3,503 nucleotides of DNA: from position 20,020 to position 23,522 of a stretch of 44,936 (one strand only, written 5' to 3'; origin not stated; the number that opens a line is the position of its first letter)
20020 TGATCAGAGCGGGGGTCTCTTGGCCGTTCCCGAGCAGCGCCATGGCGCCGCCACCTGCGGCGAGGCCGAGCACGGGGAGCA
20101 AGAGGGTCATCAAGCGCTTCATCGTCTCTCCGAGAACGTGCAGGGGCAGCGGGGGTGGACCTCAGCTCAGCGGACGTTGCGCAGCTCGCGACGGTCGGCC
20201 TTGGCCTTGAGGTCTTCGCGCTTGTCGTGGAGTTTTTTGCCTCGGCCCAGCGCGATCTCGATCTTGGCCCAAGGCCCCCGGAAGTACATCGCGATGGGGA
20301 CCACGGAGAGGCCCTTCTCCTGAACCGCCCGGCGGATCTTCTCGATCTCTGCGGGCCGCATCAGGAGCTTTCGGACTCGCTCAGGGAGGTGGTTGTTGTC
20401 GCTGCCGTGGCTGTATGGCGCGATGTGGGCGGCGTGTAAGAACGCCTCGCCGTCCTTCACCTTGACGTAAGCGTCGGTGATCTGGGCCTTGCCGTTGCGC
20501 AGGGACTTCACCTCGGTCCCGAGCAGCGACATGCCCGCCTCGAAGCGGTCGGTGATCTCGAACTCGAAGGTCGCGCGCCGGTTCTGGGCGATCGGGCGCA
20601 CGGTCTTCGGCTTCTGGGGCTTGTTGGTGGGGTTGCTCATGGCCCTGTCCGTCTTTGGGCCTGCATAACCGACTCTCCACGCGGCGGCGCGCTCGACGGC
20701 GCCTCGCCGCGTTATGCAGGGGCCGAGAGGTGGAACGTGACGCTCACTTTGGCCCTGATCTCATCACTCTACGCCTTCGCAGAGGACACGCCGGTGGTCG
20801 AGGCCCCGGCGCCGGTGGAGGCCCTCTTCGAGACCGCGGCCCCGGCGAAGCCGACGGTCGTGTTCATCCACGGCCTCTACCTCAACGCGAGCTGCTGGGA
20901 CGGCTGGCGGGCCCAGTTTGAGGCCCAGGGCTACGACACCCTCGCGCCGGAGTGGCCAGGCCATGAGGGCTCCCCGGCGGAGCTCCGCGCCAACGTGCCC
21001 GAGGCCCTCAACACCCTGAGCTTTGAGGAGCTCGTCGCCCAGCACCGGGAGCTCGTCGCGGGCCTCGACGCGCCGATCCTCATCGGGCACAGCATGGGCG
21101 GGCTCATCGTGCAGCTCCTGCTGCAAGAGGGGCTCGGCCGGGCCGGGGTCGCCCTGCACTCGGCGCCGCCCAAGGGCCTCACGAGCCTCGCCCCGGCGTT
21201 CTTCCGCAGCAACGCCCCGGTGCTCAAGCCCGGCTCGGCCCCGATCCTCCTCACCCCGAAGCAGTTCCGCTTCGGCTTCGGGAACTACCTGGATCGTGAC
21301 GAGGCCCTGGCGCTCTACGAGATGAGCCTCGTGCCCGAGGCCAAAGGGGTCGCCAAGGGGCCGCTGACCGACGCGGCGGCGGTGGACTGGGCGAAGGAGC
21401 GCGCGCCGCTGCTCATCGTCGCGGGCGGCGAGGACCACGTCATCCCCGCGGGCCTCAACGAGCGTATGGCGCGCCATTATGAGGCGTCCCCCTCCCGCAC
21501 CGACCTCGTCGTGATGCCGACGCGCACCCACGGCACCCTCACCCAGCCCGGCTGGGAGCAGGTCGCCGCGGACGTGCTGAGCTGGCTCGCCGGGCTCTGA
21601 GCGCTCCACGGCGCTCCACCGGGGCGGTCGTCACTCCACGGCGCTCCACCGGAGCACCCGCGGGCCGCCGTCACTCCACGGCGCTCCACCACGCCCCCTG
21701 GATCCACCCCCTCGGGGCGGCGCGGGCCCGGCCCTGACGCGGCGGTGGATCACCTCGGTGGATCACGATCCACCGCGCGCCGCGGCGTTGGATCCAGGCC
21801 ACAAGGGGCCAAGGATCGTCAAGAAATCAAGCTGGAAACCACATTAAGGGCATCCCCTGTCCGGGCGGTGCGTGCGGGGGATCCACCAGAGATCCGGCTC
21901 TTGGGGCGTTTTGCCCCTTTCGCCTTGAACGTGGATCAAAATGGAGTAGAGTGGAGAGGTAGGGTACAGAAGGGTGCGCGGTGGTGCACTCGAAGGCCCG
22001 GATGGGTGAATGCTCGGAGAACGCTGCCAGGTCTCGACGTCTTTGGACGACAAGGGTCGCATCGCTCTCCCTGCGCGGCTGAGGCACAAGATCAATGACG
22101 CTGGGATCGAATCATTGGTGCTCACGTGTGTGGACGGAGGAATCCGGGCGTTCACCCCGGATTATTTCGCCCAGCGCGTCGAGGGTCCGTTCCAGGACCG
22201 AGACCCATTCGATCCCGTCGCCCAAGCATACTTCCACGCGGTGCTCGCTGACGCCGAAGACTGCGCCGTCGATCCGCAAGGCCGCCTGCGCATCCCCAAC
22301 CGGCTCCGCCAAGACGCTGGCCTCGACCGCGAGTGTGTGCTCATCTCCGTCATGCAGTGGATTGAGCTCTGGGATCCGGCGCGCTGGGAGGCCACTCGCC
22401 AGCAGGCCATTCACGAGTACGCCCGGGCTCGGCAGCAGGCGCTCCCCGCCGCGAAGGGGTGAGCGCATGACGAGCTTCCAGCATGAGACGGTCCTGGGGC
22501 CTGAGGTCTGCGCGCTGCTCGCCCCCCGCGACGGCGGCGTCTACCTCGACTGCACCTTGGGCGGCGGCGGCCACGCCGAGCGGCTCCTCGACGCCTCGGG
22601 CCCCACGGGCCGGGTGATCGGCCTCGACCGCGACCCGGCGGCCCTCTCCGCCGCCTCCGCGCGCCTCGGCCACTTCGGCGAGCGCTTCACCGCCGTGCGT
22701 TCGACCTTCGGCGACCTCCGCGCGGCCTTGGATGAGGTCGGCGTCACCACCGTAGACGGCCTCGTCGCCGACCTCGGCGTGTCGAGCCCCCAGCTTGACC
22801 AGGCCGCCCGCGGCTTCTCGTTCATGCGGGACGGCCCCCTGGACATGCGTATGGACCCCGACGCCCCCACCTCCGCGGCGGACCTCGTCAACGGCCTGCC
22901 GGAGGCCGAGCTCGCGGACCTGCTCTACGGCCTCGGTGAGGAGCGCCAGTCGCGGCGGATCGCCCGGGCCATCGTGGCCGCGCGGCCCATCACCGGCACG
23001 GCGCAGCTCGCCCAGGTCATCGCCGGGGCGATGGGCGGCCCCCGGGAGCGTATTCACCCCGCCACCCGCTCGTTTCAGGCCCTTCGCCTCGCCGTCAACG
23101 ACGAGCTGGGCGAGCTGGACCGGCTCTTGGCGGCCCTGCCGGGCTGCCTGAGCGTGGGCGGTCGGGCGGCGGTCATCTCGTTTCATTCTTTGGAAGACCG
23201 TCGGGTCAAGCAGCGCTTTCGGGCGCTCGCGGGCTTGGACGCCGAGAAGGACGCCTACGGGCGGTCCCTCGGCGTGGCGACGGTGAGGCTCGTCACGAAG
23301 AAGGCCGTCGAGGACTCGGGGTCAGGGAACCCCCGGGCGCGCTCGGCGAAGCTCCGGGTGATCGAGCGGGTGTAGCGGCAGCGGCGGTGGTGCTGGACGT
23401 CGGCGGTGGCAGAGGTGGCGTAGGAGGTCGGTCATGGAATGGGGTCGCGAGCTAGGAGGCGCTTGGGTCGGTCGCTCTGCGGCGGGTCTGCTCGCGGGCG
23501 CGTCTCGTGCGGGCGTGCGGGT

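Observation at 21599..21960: Unusually large array of GTGGA(G/T) boxes, direct repeats at 10-bp phase plus a perfect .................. palindrome, upstream of mraZ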

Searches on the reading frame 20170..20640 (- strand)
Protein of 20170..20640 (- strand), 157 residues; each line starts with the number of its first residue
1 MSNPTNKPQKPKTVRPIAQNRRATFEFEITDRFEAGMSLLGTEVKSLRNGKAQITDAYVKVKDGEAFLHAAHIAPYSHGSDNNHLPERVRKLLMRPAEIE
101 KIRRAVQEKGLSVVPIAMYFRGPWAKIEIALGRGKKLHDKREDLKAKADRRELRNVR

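Call 56: search_protein_families(library=pfam, proteins=[window:20170-20640:-])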
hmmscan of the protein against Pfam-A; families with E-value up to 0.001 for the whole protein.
window:20170-20640:- (157 aa): 1 family
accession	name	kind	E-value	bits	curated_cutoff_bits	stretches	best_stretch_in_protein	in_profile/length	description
PF01668.23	SmpB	-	7.4e-54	182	27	1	17-154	1-138/143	SmpB protein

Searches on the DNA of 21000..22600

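Call 8: search_rna_families(source=window, start=21000, end=22600, threshold=evalue, max_evalue=1)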
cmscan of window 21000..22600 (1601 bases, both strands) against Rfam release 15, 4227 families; matches with E-value up to 1: 1.
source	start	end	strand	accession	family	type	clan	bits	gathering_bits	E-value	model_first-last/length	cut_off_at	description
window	22446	22534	-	RF00073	MIR156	Gene; miRNA;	-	19.3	62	0.92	1-88/88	no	mir-156 microRNA precursor family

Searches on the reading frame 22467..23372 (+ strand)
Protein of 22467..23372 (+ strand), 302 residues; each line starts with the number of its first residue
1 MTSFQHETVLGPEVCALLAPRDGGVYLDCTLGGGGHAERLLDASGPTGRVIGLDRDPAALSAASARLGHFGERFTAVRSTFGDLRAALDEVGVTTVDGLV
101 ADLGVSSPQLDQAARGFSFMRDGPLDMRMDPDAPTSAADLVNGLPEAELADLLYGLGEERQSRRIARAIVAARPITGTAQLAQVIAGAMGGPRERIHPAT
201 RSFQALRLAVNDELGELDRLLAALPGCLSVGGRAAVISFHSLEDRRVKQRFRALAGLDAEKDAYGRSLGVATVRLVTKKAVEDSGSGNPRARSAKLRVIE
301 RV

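Call 56: search_protein_families(library=pfam, proteins=[window:22467-23372:+])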
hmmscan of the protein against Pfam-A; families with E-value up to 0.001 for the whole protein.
window:22467-23372:+ (302 aa): 1 family
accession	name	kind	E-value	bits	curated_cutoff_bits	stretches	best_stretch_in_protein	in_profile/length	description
PF01795.25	Methyltransf_5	-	5.5e-96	322.1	27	1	4-301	2-308/309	MraW methylase family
